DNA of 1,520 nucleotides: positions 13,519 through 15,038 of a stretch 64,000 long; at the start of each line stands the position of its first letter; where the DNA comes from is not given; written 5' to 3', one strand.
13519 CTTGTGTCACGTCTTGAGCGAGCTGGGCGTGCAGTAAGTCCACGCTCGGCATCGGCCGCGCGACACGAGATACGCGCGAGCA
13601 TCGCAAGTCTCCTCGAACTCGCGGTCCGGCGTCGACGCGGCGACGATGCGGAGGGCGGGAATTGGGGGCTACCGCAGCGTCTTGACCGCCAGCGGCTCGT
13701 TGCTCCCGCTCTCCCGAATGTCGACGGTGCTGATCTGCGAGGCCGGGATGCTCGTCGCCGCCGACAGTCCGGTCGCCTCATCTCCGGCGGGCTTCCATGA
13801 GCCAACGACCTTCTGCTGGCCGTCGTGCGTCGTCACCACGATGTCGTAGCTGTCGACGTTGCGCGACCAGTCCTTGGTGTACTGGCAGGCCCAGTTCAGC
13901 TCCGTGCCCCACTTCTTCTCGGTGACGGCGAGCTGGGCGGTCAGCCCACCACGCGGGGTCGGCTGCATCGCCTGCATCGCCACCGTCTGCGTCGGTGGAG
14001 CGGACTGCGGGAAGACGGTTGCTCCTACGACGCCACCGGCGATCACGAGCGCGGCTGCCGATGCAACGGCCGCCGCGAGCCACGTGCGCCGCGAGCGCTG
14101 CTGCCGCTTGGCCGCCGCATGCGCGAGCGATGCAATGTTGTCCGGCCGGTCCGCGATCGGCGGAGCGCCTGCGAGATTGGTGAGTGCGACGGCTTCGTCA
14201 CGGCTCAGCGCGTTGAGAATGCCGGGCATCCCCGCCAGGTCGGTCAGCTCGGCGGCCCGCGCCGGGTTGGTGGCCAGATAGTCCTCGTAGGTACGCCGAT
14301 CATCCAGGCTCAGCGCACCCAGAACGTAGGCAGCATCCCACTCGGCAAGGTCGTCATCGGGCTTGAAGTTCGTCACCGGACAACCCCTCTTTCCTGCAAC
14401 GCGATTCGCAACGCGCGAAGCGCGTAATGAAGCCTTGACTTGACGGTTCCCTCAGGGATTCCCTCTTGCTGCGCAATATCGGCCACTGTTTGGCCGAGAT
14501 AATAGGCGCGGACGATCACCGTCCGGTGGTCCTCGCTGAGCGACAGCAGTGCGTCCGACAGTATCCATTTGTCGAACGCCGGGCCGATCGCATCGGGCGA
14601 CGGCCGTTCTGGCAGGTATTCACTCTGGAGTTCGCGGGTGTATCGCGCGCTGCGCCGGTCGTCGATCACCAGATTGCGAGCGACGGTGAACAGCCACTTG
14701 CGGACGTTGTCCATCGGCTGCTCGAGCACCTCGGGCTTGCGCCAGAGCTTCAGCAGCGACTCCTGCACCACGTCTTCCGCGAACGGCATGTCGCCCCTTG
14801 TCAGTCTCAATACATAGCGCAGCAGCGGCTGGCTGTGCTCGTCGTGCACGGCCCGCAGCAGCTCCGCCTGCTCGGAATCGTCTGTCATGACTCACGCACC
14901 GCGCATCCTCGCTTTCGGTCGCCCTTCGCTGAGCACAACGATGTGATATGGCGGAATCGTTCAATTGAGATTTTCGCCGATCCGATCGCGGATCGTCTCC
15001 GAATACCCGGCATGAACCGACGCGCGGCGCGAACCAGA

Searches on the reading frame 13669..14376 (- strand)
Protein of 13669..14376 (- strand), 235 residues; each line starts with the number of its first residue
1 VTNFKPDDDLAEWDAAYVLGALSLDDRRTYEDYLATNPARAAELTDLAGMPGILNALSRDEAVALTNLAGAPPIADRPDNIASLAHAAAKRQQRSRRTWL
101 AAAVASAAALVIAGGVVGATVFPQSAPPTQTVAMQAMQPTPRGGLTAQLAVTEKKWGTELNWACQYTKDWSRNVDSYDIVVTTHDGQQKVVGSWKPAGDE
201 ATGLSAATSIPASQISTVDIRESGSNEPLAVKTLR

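Call 5: search_protein_families(library=pfam, max_evalue=1, proteins=[window:13669-14376:-])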
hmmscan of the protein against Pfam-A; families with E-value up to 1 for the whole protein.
window:13669-14376:- (235 aa): 3 families
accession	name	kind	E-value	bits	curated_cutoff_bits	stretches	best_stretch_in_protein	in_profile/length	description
PF10814.13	CwsA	-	0.0016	19.2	26.7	1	62-129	59-119/134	Cell wall synthesis protein CwsA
PF16794.11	fn3_4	-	0.019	15.4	27.1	1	147-210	8-73/103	Fibronectin-III type domain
PF11239.13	DUF3040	-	0.1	13.3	24.7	1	78-120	23-67/84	Protein of unknown function (DUF3040)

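Call 8: find_encoding_contigs(protein=window:13669-14376:-, flank=10000, max_places=6)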
Protein window:13669-14376:- (235 aa): 23 contigs read that carry it; 6 places shown.
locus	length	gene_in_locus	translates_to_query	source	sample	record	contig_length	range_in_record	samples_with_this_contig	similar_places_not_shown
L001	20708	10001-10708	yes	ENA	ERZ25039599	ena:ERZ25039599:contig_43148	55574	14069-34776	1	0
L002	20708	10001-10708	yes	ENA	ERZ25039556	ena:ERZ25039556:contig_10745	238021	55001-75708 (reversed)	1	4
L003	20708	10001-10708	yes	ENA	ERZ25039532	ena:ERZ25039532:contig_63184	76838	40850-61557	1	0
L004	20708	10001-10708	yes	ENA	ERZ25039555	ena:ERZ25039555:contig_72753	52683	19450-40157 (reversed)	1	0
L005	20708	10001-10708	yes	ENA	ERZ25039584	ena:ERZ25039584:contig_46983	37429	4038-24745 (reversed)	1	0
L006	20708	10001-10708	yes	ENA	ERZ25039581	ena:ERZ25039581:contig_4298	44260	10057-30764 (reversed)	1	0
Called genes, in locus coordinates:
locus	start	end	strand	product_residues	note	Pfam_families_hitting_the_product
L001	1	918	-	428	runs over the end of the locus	PF01547:SBP_bac_1, PF13416:SBP_bac_8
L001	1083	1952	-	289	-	PF01380:SIS (weak)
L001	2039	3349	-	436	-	PF02056:Glyco_hydro_4, PF11975:Glyco_hydro_4C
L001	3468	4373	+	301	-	PF00294:PfkB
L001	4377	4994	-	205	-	PF01903:CbiX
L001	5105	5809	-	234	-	PF01507:PAPS_reduct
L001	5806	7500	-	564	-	PF03460:NIR_SIR_ferr, PF01077:NIR_SIR, PF03460:NIR_SIR_ferr, PF01077:NIR_SIR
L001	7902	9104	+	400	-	PF04055:Radical_SAM, PF06969:HemN_C (weak)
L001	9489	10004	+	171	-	PF04542:Sigma70_r2, PF08281:Sigma70_r4_2, PF04545:Sigma70_r4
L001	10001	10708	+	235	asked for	-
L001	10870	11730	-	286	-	PF00296:Bac_luciferase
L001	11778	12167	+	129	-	PF12680:SnoaL_2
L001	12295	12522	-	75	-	PF01361:Tautomerase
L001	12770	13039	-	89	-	PF01638:HxlR (weak), PF25213:HVO_A0261_N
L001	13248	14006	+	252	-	-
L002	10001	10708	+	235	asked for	-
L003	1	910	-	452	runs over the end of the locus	PF01547:SBP_bac_1, PF13416:SBP_bac_8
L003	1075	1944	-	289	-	PF01380:SIS (weak)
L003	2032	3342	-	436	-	PF02056:Glyco_hydro_4, PF11975:Glyco_hydro_4C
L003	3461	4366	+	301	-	PF00294:PfkB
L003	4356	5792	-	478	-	PF01507:PAPS_reduct, PF01903:CbiX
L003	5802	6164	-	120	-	PF01077:NIR_SIR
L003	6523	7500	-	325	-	PF01077:NIR_SIR (faint), PF03460:NIR_SIR_ferr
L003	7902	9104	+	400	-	PF04055:Radical_SAM, PF06969:HemN_C (weak)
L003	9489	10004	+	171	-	PF04542:Sigma70_r2, PF08281:Sigma70_r4_2, PF04545:Sigma70_r4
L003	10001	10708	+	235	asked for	-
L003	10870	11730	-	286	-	PF00296:Bac_luciferase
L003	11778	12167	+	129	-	PF12680:SnoaL_2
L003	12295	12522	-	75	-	PF01361:Tautomerase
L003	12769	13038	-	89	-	PF01638:HxlR (weak), PF25213:HVO_A0261_N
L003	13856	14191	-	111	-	PF23719:VapB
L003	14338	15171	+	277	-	PF01628:HrcA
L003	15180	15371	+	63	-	PF01628:HrcA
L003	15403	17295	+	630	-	PF00226:DnaJ, PF01556:DnaJ_C, PF00684:DnaJ_CXXCXGXG, PF20260:PUA_4, PF04452:Methyltrans_RNA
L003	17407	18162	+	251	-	PF02562:PhoH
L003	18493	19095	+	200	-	PF14528:LAGLIDADG_3 (faint)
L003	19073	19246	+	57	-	-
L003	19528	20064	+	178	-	PF02130:YbeY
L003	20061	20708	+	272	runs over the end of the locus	-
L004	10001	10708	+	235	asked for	-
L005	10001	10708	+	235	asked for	-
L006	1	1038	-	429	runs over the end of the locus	PF01547:SBP_bac_1, PF13416:SBP_bac_8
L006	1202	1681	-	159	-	-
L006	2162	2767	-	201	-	PF11975:Glyco_hydro_4C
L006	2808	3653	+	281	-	-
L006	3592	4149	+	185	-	PF00294:PfkB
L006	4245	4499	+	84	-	PF00294:PfkB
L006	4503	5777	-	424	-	PF01507:PAPS_reduct, PF01903:CbiX (weak)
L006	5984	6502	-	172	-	PF03460:NIR_SIR_ferr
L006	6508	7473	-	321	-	PF03460:NIR_SIR_ferr, PF01077:NIR_SIR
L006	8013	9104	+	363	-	PF04055:Radical_SAM, PF06969:HemN_C (weak)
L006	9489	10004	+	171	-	PF04542:Sigma70_r2, PF08281:Sigma70_r4_2, PF04545:Sigma70_r4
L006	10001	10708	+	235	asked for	-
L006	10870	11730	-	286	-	PF00296:Bac_luciferase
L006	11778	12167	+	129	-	PF12680:SnoaL_2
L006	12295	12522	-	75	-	PF01361:Tautomerase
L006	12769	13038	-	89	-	PF01638:HxlR (weak), PF25213:HVO_A0261_N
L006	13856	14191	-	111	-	PF23719:VapB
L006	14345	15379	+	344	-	PF01628:HrcA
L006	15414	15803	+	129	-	PF00226:DnaJ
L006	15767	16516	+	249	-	PF01556:DnaJ_C, PF00684:DnaJ_CXXCXGXG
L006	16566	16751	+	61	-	PF20260:PUA_4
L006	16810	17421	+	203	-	PF04452:Methyltrans_RNA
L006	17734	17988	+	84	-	PF02562:PhoH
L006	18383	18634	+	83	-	-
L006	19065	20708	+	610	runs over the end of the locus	PF02562:PhoH, PF02130:YbeY, PF01595:CNNM, PF00571:CBS (weak)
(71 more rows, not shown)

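Call 49: find_homologous_proteins(query=window:13669-14376:-, max_evalue=1e-20)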
Query window:13669-14376:- (235 aa): 594 proteins with E <= 1e-20 among 7280 candidates; the best 120 are listed.
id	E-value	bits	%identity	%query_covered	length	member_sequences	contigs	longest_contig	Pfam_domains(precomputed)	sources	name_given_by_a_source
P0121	2.3e-147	506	100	100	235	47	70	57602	-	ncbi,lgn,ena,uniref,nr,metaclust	ncbi:hypothetical protein [Mycobacterium sp.]|uniref:hypothetical protein n=1 Tax=Mycobacterium sp. 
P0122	1.2e-141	488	96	100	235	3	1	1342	-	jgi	jgi:hypothetical protein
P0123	1.4e-134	465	91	100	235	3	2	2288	-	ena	-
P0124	3.0e-134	464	90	100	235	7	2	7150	-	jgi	jgi:hypothetical protein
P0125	2.7e-132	457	89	100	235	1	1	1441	-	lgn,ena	-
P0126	1.3e-131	455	89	100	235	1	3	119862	-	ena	-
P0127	1.3e-131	455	89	100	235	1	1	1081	-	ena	-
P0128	1.3e-131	455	88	100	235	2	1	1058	-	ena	-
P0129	2.0e-131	454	89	100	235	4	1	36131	-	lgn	-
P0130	5.6e-131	453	88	100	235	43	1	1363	-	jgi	jgi:hypothetical protein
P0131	1.8e-130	451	89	100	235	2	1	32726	-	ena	-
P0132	2.5e-130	451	89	100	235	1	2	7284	-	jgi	jgi:hypothetical protein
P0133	4.1e-130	450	89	100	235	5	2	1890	-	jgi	jgi:hypothetical protein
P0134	4.5e-130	450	88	100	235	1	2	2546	-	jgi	jgi:hypothetical protein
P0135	9.2e-130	449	89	100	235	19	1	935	-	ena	-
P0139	2.9e-129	447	88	100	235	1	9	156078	-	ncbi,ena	-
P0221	3.3e-124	431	87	97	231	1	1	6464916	-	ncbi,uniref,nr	ncbi:hypothetical protein Mycsm_04100 [Mycobacterium sp. JS623]|uniref:anti-sigma factor family prot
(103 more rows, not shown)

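Call 50: find_encoding_contigs(protein=P0221, flank=10000, max_places=1)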
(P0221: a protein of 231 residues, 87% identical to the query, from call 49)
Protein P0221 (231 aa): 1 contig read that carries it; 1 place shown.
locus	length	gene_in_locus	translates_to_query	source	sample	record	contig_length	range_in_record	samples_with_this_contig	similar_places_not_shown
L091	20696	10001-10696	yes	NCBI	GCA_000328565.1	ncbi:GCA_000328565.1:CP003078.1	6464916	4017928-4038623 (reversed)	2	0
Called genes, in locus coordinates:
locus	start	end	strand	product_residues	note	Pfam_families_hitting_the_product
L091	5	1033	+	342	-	PF01547:SBP_bac_1, PF13416:SBP_bac_8, PF13531:SBP_bac_11, PF13343:SBP_bac_6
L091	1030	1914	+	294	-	PF00528:BPD_transp_1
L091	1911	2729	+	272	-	PF00528:BPD_transp_1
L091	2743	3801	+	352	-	PF00005:ABC_tran, PF02463:SMC_N (weak), PF13555:AAA_29 (weak), PF13304:AAA_21 (faint), PF03459:TOBE (weak), PF12857:TOBE_3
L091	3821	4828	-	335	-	PF22494:choice_anch_I (faint), PF13360:PQQ_2 (faint)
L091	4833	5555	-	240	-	PF01903:CbiX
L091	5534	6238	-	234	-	PF01507:PAPS_reduct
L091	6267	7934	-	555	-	PF03460:NIR_SIR_ferr, PF01077:NIR_SIR, PF03460:NIR_SIR_ferr, PF01077:NIR_SIR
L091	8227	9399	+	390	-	PF04055:Radical_SAM, PF06969:HemN_C (weak)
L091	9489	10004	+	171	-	PF04542:Sigma70_r2, PF08281:Sigma70_r4_2, PF04545:Sigma70_r4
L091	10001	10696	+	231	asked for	-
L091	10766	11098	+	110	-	PF12680:SnoaL_2 (weak)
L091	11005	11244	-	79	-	-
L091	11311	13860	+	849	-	PF00270:DEAD, PF04851:ResIII (weak), PF22527:DEXQc_Suv3, PF00271:Helicase_C (weak), PF12029:DUF3516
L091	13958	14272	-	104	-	PF23719:VapB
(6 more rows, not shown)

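Call 51: find_encoding_contigs(protein=P0126, flank=10000, max_places=1)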
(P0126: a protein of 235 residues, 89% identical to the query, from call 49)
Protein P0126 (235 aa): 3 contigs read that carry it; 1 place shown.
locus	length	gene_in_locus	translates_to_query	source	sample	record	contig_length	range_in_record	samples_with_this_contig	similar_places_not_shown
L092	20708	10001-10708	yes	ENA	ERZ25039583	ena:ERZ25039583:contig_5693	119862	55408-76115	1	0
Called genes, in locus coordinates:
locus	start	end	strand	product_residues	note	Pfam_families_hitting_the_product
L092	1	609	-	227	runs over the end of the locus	-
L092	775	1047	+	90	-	-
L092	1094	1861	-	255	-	PF00296:Bac_luciferase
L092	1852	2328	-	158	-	PF00005:ABC_tran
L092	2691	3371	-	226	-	PF04069:OpuAC, PF13379:NMT1_2, PF09084:NMT1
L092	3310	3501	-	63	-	-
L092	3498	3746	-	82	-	-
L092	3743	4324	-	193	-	PF00528:BPD_transp_1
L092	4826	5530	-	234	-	PF01903:CbiX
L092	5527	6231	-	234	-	PF01507:PAPS_reduct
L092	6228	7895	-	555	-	PF03460:NIR_SIR_ferr, PF01077:NIR_SIR, PF03460:NIR_SIR_ferr, PF01077:NIR_SIR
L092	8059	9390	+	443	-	PF04055:Radical_SAM, PF06969:HemN_C (weak)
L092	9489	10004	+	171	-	PF04542:Sigma70_r2, PF08281:Sigma70_r4_2, PF04545:Sigma70_r4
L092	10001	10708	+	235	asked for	-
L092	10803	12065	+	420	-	PF00067:p450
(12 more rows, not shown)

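Call 52: find_encoding_contigs(protein=P0139, flank=10000, max_places=1)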
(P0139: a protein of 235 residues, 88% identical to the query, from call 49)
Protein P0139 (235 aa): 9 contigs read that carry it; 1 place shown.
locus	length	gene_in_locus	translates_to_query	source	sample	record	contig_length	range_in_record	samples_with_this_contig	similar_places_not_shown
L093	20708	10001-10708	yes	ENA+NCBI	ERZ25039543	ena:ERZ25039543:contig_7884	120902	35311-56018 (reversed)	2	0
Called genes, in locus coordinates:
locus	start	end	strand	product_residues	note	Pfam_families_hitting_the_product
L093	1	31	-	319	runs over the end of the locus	PF00528:BPD_transp_1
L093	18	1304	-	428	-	PF01547:SBP_bac_1, PF13416:SBP_bac_8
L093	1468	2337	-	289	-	PF01380:SIS (weak)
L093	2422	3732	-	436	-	PF02056:Glyco_hydro_4, PF11975:Glyco_hydro_4C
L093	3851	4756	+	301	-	PF00294:PfkB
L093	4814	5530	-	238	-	PF01903:CbiX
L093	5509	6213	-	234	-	PF01507:PAPS_reduct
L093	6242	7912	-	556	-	PF03460:NIR_SIR_ferr, PF01077:NIR_SIR, PF03460:NIR_SIR_ferr, PF01077:NIR_SIR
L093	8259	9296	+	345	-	PF04055:Radical_SAM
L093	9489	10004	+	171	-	PF04542:Sigma70_r2, PF08281:Sigma70_r4_2, PF04545:Sigma70_r4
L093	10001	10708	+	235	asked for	-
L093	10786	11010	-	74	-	-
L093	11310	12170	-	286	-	PF00296:Bac_luciferase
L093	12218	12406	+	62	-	-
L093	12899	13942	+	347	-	PF12697:Abhydrolase_6, PF00561:Abhydrolase_1, PF12146:Hydrolase_4, PF00196:GerE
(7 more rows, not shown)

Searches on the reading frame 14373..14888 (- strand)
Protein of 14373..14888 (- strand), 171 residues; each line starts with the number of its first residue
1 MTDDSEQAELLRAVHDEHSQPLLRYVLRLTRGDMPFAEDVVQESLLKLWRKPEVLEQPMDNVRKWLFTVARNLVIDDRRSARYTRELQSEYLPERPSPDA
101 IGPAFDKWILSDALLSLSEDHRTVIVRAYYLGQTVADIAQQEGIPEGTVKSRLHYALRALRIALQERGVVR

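Call 5: search_protein_families(library=pfam, max_evalue=1, proteins=[window:14373-14888:-])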
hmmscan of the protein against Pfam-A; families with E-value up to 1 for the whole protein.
window:14373-14888:- (171 aa): 9 families
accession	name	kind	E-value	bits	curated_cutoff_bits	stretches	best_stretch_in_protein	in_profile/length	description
PF04545.22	Sigma70_r4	-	3.5e-13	49.3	24.1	1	113-161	1-49/50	Sigma-70, region 4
PF08281.18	Sigma70_r4_2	-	1.1e-12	47.8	25.7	1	109-160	3-54/54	Sigma-70, region 4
PF04542.20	Sigma70_r2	-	1.4e-12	47.7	24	1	17-82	4-69/71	Sigma-70 region 2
PF13384.12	HTH_23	-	0.0009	19.4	24.6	1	117-152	2-37/50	Homeodomain-like domain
PF13542.12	HTH_Tnp_ISL3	-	0.0096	15.8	27.4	1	133-155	27-49/51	Helix-turn-helix domain of transposase family ISL3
PF22029.2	PhyR_sigma2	-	0.049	14.1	27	1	32-69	17-53/55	Sigma2 domain of PhyR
PF19889.5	DUF6362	-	0.11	13.3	31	1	88-159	30-97/98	Domain of unknown function (DUF6362)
PF06530.18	Phage_antitermQ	-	0.11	12.8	26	1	114-160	60-106/118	Phage antitermination protein Q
PF13765.14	PRY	-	0.13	12.3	27.5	0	72-89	11-29/49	SPRY-associated domain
